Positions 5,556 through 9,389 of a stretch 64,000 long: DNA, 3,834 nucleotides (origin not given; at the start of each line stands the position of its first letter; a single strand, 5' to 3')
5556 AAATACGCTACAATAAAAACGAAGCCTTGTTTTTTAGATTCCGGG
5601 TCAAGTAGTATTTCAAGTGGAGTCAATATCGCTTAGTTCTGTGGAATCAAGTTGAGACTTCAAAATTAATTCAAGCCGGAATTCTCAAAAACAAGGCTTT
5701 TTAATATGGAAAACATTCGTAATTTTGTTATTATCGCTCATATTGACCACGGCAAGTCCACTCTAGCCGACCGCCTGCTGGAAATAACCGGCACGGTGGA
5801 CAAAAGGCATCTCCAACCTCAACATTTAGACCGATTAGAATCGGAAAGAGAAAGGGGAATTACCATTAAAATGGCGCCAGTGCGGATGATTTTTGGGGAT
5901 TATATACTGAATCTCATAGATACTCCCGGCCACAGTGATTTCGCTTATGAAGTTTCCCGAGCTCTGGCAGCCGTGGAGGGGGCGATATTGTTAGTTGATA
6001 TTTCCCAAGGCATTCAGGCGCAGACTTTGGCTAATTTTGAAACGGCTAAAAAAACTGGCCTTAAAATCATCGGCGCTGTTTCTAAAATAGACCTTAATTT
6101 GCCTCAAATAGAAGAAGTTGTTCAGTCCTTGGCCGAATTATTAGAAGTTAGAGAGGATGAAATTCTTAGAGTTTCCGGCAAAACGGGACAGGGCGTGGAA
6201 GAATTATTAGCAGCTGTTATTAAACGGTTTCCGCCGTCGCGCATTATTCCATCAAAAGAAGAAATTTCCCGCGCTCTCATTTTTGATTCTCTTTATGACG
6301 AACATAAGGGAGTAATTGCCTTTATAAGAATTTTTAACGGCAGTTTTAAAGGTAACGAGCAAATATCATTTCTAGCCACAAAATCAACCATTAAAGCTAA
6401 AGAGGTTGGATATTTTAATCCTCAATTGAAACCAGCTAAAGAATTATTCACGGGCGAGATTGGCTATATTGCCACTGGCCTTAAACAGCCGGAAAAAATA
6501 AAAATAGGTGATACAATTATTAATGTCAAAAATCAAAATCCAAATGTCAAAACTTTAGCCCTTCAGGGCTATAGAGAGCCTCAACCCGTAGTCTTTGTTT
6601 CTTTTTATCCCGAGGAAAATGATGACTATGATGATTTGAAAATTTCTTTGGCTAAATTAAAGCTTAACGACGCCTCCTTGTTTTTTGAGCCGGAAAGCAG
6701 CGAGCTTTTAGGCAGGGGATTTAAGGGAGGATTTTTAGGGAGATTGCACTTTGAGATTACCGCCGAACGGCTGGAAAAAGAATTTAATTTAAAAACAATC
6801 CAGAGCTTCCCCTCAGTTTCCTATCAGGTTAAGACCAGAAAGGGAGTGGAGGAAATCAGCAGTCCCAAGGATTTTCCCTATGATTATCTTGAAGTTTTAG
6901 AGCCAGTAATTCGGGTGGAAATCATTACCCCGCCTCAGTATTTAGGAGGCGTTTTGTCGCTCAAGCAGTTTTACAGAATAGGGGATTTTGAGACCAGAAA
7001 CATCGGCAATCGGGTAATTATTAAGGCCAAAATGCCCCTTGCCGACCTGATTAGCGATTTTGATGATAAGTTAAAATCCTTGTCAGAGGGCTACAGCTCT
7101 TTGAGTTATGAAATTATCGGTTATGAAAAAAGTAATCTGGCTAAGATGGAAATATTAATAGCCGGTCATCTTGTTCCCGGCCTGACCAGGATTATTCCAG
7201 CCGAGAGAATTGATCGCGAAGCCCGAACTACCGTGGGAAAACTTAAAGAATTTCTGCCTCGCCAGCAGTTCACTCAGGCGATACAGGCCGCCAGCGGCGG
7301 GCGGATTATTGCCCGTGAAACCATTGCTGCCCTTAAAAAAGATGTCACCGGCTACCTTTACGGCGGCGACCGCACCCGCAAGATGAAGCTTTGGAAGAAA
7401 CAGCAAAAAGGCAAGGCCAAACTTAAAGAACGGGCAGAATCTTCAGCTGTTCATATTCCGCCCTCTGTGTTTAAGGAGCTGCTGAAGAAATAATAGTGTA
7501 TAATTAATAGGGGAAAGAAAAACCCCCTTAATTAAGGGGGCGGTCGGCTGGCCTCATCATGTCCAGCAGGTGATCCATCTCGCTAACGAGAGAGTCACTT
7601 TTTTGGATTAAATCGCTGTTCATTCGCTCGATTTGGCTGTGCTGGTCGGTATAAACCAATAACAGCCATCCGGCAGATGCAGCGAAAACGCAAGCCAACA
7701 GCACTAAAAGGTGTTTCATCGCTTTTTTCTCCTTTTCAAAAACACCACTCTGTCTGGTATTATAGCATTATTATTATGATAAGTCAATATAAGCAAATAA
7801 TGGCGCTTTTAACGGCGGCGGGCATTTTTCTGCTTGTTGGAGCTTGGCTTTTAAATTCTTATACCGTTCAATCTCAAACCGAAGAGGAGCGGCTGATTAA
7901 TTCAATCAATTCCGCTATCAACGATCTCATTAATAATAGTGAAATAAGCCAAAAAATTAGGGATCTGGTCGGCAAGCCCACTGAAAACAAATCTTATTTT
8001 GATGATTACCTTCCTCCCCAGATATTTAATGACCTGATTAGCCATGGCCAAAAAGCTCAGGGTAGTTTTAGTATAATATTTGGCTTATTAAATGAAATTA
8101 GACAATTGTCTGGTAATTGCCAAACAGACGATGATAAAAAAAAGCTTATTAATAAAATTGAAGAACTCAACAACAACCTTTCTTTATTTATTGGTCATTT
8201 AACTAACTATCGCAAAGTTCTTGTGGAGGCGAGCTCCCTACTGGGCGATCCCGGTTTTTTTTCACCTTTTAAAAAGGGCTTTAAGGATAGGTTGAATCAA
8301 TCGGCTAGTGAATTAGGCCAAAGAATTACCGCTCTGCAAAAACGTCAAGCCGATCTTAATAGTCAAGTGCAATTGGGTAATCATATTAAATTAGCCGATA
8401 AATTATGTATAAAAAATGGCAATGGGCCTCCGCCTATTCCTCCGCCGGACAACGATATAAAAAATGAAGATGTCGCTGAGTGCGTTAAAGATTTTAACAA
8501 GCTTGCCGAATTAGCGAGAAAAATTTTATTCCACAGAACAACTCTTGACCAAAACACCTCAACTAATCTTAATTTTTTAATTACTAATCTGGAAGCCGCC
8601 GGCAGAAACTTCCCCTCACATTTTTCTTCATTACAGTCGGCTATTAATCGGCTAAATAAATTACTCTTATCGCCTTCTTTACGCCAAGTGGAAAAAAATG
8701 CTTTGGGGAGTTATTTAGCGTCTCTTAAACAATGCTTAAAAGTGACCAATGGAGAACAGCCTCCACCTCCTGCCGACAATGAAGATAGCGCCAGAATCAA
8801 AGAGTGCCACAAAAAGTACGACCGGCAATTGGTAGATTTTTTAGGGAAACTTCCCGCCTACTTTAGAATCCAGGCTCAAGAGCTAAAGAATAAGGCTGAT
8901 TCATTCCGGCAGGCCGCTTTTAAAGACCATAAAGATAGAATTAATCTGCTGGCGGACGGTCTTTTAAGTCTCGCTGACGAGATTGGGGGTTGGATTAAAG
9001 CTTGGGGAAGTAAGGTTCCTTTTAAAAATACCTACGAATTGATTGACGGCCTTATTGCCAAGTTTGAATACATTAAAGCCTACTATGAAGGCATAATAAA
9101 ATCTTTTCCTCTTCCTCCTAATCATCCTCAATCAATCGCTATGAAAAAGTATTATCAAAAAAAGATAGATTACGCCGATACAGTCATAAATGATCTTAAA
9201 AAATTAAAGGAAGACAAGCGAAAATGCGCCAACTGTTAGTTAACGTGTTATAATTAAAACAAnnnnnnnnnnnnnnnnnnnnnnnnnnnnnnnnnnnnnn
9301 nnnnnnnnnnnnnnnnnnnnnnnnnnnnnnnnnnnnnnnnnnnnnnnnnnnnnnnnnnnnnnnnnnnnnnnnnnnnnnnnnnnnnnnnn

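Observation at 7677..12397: Co-directional cluster of four large signal-anchored secreted proteins of unknown function, with a divergently expressed small protein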

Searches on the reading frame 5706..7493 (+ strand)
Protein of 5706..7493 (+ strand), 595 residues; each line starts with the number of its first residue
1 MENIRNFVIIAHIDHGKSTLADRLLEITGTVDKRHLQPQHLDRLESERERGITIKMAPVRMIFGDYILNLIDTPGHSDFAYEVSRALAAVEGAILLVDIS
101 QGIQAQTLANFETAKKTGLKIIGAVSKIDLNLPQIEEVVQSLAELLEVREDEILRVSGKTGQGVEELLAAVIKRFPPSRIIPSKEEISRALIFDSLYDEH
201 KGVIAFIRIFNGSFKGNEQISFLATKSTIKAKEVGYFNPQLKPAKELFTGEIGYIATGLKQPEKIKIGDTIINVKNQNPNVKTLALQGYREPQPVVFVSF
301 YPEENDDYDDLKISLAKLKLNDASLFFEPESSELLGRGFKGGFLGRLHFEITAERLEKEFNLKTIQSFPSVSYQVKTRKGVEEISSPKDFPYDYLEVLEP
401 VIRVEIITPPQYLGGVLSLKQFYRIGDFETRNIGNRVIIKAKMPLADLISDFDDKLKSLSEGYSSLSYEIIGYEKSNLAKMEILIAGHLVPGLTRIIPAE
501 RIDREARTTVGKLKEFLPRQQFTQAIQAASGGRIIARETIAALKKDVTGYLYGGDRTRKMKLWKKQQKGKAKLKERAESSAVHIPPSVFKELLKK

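Call 11: find_related_loci(query=window:5706-7493:+, collection=genome_contigs, flank=10000)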
Query window:5706-7493:+ (595 aa) in genome_contigs; peptide patterns used: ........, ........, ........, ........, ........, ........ (x = any residue, [..] = any of these).
599 stretches matched a pattern (row limit reached: there are more); 448 encode a relative of the query (tblastn E <= 1e-3); the best 80 are kept; 80 distinct loci.
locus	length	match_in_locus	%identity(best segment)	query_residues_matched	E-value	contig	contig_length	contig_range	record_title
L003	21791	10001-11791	68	1-595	0e+0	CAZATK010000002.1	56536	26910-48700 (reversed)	MAG TPA_asm: uncultured Candidatus Saccharibacteria bacterium isolate SRP178908_co1_176 genome assembly, contig: NODE_26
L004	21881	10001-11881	70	1-595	0e+0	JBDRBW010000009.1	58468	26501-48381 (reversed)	MAG: Patescibacteria group bacterium isolate MEGAHIT-group-1.149 k141_5727083, whole genome shotgun sequence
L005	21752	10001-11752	69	4-595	0e+0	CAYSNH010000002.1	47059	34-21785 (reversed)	MAG TPA_asm: uncultured Candidatus Saccharibacteria bacterium isolate SRP077602_co9_26 genome assembly, contig: NODE_613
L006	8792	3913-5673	66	1-595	0e+0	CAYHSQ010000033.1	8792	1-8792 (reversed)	MAG TPA_asm: uncultured Candidatus Saccharibacteria bacterium isolate ERP119705_co14_88 genome assembly, contig: NODE_12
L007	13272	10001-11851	64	1-595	0e+0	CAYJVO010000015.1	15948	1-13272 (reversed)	MAG TPA_asm: uncultured Candidatus Saccharibacteria bacterium isolate ERP125453_co1_472 genome assembly, contig: NODE_37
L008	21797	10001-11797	65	2-595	0e+0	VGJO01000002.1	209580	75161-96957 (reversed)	MAG: Candidatus Harrisonbacteria bacterium isolate K_Offshore_120m_m1_041 K_Offshore_120m_m1_041_Ga0194131_10000026, who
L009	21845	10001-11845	63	1-595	0e+0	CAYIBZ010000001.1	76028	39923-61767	MAG TPA_asm: uncultured Candidatus Saccharibacteria bacterium isolate ERP119705_co1_679 genome assembly, contig: NODE_21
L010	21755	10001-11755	64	2-595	0e+0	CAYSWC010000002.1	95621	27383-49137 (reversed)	MAG TPA_asm: uncultured Candidatus Saccharibacteria bacterium isolate SRP178908_co1_13 genome assembly, contig: NODE_97_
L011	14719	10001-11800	63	2-595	0e+0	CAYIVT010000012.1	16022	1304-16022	MAG TPA_asm: uncultured Candidatus Saccharibacteria bacterium isolate ERP119705_co9_166 genome assembly, contig: NODE_41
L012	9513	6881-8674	62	4-595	0e+0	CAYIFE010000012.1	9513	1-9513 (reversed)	MAG TPA_asm: uncultured Candidatus Saccharibacteria bacterium isolate ERP119705_co1_1103 genome assembly, contig: NODE_1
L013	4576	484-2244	63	2-595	0e+0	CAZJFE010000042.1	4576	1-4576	MAG TPA_asm: uncultured Candidatus Saccharibacteria bacterium isolate SRP178908_co1_164 genome assembly, contig: NODE_17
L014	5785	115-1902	63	1-595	0e+0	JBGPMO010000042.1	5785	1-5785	MAG: Candidatus Paceibacteria bacterium isolate OBJ_0618_7090110_236 k141_7735796_length_5785_cov_8.0000, whole genome s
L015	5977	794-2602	62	1-595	0e+0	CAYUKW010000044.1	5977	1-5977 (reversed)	MAG TPA_asm: uncultured Candidatus Saccharibacteria bacterium isolate SRP193066_co2_3 genome assembly, contig: NODE_6868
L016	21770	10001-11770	62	1-595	0e+0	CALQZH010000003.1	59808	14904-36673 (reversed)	MAG: Parcubacteria group bacterium isolate Ike-150m-21 genome assembly, contig: Ike-150-c178, whole genome shotgun seque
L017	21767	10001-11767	63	1-595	0e+0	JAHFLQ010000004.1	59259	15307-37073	MAG: bacterium isolate nzgw437 NODE_396_length_59260_cov_7.030454, whole genome shotgun sequence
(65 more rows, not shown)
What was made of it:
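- The organism belongs to Patescibacteria (call 11), many of which are episymbionts (general knowledge).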

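Call 64: search_protein_families(library=pfam, proteins=[L004:11962-13206:+, L004:13495-15426:+, L004:15408-17513:+, L004:18741-20012:+, L005:12029-13498:+, L005:13500-14231:+, L005:14231-15331:+, L005:15339-16367:+, L005:16380-17858:+], max_evalue=0.05)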
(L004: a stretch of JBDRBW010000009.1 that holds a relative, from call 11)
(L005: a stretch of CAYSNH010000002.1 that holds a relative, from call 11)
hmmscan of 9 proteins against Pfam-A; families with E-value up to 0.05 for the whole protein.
L004:11962-13206:+ (414 aa): 1 family
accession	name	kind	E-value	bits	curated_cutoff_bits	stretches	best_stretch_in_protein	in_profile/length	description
PF25017.1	zf-C2HC_3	-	0.035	14.5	24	0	202-215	20-33/47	C2HC zinc finger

L004:13495-15426:+ (643 aa): 1 family
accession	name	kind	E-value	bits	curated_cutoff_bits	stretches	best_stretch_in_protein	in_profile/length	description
PF13624.11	SurA_N_3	-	0.037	14.3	27.2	0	13-95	9-79/162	SurA-like N-terminal domain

L004:15408-17513:+ (701 aa): 1 family
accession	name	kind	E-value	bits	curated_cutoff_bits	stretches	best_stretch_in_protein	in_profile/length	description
PF04157.22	EAP30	-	0.0063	16.7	26.8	0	450-583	37-168/219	EAP30/Vps36 family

L004:18741-20012:+ (423 aa): 0 families

L005:12029-13498:+ (489 aa): 0 families

L005:13500-14231:+ (243 aa): 3 families
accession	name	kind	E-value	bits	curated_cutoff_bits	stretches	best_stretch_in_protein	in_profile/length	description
PF14712.11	Snapin_Pallidin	-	0.0006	20.7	29.6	0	31-63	53-85/89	Snapin/Pallidin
PF10073.14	GapR_DNA-bd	-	0.0035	17.3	22.6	1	33-66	3-36/72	GapR-like, DNA-binding domain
PF10152.14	CCDC53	-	0.0095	16.8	24.6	1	40-158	21-121/147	Subunit CCDC53 of WASH complex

L005:14231-15331:+ (366 aa): 1 family
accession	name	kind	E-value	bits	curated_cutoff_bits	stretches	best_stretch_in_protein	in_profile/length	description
PF13365.12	Trypsin_2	-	1.4e-10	42.5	27.6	1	152-307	1-139/144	Trypsin-like peptidase domain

L005:15339-16367:+ (342 aa): 0 families

L005:16380-17858:+ (492 aa): 0 families

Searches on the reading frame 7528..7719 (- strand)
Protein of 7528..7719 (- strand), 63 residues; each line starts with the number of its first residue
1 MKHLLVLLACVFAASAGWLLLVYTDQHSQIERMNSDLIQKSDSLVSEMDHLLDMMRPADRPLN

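Call 3: search_protein_families(library=pfam, proteins=[window:7528-7719:-], max_evalue=1)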
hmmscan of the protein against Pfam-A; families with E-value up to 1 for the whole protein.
window:7528-7719:- (63 aa): 0 families

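Call 4: search_protein_families(library=ncbifam, proteins=[window:7528-7719:-], max_evalue=1)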
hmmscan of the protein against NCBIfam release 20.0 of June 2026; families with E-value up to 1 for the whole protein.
window:7528-7719:- (63 aa): 0 families

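Call 47: search_protein_families(library=phrogs, proteins=[window:7528-7719:-], max_evalue=0.1)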
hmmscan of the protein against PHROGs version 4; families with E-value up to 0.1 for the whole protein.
window:7528-7719:- (63 aa): 1 family
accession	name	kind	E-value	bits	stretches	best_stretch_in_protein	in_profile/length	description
phrog_3037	-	transcription regulation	0.058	14.2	1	4-60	59-116/189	transcriptional repressor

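Call 86: search_protein_families(library=padloc, proteins=[window:7528-7719:-], max_evalue=0.1)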
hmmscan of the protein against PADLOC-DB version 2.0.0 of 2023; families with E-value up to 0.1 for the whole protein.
window:7528-7719:- (63 aa): 0 families

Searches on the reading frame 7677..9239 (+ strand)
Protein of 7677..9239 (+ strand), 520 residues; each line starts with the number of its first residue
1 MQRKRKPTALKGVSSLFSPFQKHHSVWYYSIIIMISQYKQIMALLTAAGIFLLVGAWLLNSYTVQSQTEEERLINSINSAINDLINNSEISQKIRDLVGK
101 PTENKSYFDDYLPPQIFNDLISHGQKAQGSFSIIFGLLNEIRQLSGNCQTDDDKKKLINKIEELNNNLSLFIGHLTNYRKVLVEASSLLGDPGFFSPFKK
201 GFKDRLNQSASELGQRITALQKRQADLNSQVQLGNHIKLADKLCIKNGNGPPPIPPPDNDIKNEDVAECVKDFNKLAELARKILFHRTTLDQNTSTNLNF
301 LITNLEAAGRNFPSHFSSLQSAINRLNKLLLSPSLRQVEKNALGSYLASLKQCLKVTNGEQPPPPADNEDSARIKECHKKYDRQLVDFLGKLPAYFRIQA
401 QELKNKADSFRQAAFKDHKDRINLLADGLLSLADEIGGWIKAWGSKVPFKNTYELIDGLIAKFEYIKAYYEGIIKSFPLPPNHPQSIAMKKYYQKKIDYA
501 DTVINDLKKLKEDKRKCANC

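Call 3: search_protein_families(library=pfam, proteins=[window:7677-9239:+], max_evalue=1)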
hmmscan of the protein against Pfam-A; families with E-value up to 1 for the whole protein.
window:7677-9239:+ (520 aa): 5 families
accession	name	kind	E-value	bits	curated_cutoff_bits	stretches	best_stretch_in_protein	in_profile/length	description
PF25600.1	TRIM_CC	-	0.072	13.4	30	1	205-239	61-95/142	TRIM protein coiled-coil region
PF01920.25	Prefoldin_2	-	0.098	13.1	27.6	0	490-517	21-47/106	Prefoldin subunit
PF17442.7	U62_UL91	-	0.098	13.1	25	1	137-163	4-30/65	Functional domain of U62 and UL91 proteins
PF18363.6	PI_PP_I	-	0.24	12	28.5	0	260-341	20-92/94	Phosphoinositide phosphatase insertion domain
PF08951.15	EntA_Immun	-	0.28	11.9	22.1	0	320-352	2-36/73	Enterocin A Immunity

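Call 4: search_protein_families(library=ncbifam, proteins=[window:7677-9239:+], max_evalue=1)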
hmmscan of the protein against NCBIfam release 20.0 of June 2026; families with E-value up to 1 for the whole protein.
window:7677-9239:+ (520 aa): 2 families
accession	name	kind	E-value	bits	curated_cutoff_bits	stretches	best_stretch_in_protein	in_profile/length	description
NF033172.0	N_to_GlyXaaXaa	domain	0.018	15.2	40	1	313-357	29-73/122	collagen-like repeat preface domain-containing protein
NF002224.0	PRK01119.1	equivalog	0.13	12.3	169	1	35-86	14-67/110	putative heavy metal-binding protein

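Call 47: search_protein_families(library=phrogs, proteins=[window:7800-9239:+], max_evalue=0.1)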
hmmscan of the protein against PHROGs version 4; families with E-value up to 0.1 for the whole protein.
window:7800-9239:+ (479 aa): 1 family
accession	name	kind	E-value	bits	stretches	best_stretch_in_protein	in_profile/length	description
phrog_32667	-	unknown function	0.086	13.9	0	317-343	21-47/76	-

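Call 86: search_protein_families(library=padloc, proteins=[window:7800-9239:+], max_evalue=0.1)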
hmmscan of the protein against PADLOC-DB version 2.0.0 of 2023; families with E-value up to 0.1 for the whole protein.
window:7800-9239:+ (479 aa): 0 families

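Call 93: search_solved_structures(query=window:7800-9239:+, max_evalue=1)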
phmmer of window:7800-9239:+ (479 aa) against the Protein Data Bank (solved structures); distinct sequences matched with E-value up to 1: 5.
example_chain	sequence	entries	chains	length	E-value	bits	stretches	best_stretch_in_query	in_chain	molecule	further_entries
1f5o_A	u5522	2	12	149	0.075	15.2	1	28-66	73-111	HEMOGLOBIN V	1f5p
1uc3_A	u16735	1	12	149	0.077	15.2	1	28-66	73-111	Globin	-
8iuf_QA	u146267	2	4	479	0.27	13.3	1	375-430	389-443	MPP-beta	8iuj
3qy9_A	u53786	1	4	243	0.36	13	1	91-137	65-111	Dihydrodipicolinate reductase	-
5apw_A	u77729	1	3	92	0.55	12.3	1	85-133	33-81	GENERAL CONTROL PROTEIN GCN4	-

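Call 96: find_related_loci(query=window:7800-9239:+, collection=viral_contigs, flank=3000)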
Query window:7800-9239:+ (479 aa) in viral_contigs; peptide patterns used: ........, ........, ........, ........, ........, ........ (x = any residue, [..] = any of these).
7 stretches matched a pattern, but none encodes a relative of the query by tblastn (E <= 1e-3).
